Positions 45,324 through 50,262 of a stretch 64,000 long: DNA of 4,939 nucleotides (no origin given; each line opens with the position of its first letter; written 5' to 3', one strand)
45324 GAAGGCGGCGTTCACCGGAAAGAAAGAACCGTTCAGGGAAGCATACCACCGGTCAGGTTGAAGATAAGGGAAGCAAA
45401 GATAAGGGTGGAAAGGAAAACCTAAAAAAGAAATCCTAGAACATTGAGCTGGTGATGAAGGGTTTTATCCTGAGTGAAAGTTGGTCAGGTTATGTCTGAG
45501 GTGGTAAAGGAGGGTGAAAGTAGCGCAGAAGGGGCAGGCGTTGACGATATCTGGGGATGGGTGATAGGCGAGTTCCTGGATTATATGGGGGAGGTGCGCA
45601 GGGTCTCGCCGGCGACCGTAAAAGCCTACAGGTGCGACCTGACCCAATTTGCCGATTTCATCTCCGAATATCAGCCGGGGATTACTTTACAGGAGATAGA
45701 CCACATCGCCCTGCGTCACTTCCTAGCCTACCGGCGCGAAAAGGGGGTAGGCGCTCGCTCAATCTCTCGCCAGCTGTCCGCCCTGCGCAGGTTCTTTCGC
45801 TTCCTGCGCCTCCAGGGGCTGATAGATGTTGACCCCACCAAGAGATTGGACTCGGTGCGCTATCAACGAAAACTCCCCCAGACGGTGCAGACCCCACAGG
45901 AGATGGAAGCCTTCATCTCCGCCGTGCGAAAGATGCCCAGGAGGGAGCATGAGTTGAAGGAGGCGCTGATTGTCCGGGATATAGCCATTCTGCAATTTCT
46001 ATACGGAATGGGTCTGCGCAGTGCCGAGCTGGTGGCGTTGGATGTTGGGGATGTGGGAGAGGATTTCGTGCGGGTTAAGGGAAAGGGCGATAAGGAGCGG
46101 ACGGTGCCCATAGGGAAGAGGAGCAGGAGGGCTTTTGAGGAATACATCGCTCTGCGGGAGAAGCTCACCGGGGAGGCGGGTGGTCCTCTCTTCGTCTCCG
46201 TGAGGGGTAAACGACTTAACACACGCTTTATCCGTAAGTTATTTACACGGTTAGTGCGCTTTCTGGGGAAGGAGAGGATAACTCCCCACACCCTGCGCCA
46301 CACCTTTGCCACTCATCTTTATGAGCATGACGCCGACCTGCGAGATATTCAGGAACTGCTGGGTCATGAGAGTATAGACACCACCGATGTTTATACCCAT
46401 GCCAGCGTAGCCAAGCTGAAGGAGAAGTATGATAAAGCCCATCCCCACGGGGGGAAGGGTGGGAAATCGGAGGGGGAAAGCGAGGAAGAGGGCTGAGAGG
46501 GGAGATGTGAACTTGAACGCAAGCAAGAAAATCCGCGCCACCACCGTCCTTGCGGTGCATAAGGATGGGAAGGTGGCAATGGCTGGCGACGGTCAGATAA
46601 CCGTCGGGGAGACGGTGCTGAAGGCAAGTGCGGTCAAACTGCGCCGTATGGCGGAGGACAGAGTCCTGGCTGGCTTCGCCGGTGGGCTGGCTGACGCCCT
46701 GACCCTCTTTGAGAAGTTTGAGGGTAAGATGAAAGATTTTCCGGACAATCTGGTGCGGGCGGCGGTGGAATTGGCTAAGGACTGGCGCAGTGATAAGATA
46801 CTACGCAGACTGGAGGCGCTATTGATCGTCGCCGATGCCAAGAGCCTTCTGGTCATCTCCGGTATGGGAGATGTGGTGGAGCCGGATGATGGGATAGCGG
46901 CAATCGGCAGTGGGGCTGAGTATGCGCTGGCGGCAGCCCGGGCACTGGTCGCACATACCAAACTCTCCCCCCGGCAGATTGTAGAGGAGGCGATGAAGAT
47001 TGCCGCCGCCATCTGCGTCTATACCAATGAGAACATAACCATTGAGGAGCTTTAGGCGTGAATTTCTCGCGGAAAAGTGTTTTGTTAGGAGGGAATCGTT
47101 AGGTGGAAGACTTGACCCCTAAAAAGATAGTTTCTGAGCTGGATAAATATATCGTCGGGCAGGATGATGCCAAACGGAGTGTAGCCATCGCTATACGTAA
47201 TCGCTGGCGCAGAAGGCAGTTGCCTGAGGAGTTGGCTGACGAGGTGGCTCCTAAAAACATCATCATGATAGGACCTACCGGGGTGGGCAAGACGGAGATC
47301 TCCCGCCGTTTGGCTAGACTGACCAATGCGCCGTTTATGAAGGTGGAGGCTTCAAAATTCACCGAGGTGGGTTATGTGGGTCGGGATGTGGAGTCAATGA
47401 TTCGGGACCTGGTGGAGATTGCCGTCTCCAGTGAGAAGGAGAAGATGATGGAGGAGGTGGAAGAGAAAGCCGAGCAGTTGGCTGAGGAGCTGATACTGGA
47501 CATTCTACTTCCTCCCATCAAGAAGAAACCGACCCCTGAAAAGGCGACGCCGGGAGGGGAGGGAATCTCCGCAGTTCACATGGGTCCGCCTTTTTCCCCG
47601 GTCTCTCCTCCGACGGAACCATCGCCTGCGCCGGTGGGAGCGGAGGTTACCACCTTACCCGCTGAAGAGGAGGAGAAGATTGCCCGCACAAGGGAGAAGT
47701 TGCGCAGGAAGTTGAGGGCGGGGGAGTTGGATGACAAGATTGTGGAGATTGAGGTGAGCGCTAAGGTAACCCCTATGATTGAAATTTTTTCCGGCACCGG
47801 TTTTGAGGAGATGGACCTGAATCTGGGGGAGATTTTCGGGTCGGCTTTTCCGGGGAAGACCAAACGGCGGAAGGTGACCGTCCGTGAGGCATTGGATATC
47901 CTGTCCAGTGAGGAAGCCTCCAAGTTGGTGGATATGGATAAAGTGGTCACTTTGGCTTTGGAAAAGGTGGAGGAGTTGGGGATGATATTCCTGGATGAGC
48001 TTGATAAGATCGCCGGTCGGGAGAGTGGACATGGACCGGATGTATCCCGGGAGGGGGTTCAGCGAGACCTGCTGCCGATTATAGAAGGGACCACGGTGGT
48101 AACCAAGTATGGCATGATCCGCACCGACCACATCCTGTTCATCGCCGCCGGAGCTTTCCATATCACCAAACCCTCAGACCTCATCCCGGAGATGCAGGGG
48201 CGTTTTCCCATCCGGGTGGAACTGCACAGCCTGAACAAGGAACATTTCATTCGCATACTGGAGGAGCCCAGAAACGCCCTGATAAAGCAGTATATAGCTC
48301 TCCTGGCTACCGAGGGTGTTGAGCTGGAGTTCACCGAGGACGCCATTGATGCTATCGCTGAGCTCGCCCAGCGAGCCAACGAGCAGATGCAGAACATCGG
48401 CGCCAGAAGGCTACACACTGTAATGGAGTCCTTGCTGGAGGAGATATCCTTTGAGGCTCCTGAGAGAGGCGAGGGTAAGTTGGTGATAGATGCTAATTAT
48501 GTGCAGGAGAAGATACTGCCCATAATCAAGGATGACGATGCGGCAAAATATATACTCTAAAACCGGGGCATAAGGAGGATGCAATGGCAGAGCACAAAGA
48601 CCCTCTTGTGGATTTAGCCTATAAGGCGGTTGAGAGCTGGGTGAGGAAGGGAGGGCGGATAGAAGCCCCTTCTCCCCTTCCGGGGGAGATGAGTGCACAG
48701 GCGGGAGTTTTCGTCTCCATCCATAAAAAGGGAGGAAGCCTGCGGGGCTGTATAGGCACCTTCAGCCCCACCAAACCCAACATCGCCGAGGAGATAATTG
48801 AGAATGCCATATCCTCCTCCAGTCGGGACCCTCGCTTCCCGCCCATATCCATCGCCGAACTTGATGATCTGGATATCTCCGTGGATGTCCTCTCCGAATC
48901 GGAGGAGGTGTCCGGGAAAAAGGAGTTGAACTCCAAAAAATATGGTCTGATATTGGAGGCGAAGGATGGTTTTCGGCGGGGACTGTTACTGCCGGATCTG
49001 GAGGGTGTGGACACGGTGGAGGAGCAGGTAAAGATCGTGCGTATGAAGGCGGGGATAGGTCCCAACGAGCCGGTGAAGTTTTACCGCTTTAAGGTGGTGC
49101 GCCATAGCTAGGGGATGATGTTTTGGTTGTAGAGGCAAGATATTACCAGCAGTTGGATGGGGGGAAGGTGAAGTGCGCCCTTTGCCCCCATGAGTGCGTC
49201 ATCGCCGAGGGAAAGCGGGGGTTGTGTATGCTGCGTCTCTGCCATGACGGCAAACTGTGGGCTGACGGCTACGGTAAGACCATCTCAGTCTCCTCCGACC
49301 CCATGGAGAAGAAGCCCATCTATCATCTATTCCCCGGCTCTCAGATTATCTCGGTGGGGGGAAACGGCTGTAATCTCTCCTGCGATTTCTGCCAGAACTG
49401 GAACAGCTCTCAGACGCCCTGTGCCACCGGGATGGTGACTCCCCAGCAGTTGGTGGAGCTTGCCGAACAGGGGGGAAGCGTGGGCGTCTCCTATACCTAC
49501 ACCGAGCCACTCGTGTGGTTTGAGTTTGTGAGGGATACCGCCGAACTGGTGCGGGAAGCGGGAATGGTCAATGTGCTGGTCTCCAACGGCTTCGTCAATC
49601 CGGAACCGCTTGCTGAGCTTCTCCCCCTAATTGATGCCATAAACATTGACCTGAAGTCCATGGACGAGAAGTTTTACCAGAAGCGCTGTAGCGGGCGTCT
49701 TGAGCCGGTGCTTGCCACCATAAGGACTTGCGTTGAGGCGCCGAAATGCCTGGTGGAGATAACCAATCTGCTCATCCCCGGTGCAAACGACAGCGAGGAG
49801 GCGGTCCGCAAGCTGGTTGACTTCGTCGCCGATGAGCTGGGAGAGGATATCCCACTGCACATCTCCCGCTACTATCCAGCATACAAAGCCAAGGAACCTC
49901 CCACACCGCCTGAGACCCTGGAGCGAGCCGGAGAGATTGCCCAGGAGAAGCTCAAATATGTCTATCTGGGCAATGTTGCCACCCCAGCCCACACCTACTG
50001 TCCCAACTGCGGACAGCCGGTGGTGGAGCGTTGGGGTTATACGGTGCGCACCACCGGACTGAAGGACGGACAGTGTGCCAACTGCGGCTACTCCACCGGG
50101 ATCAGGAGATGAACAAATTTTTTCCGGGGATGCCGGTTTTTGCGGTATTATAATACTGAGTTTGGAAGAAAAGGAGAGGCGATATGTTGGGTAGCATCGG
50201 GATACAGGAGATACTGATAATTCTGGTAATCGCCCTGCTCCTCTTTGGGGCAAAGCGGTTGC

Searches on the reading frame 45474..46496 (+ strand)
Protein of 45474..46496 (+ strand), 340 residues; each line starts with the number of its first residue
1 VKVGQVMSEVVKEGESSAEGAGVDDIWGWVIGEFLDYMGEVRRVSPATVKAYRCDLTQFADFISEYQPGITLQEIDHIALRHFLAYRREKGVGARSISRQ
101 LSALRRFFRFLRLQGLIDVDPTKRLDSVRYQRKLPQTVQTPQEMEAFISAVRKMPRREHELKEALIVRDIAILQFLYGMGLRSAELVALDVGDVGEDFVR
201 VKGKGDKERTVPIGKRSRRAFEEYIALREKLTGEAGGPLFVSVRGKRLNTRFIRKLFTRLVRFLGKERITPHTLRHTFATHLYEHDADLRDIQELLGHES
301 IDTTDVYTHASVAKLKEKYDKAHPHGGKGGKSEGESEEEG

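Call 100: search_protein_families(library=pfam, proteins=[window:45474-46496:+], max_evalue=0.000001)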
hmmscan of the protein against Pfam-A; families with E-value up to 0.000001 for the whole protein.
window:45474-46496:+ (340 aa): 3 families
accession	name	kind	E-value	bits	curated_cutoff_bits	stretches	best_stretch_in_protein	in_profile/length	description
PF00589.27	Phage_integrase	-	1.7e-39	135.8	27.1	1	141-311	5-169/172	Phage integrase family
PF02899.23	Phage_int_SAM_1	-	4.2e-20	72.2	22.3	1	32-114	2-82/83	Phage integrase, N-terminal SAM-like domain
PF13102.12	Phage_int_SAM_5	-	3e-07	31.1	22.3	0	42-121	14-92/98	Phage integrase SAM-like domain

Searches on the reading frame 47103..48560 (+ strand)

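Call 100: search_protein_families(library=pfam, proteins=[window:47103-48560:+], max_evalue=0.000001)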
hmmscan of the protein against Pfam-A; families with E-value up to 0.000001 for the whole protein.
window:47103-48560:+ (485 aa): 2 families
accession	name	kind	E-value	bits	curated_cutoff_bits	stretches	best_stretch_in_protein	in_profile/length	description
PF07724.20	AAA_2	-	5.4e-29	101.8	27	1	231-371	13-166/166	AAA domain (Cdc48 subfamily)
PF00004.35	AAA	-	2.5e-15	57.5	21.2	0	251-374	10-129/131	ATPase family associated with various cellular activities (AAA)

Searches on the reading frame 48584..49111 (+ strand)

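Call 100: search_protein_families(library=pfam, proteins=[window:48584-49111:+], max_evalue=0.000001)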
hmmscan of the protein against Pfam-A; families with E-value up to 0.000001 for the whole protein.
window:48584-49111:+ (175 aa): 1 family
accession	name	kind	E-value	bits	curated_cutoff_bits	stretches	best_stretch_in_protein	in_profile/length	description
PF01871.22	AMMECR1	-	3.2e-43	147.6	25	1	9-172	1-166/168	AMMECR1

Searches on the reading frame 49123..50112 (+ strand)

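Call 101: search_protein_families(library=pfam, proteins=[window:49123-50112:+], max_evalue=0.000001)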
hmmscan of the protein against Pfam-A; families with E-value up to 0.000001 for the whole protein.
window:49123-50112:+ (329 aa): 1 family
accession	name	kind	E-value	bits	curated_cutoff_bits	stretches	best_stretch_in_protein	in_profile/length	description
PF04055.27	Radical_SAM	-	1.1e-20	74.9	29.5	1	80-230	4-164/166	Radical SAM superfamily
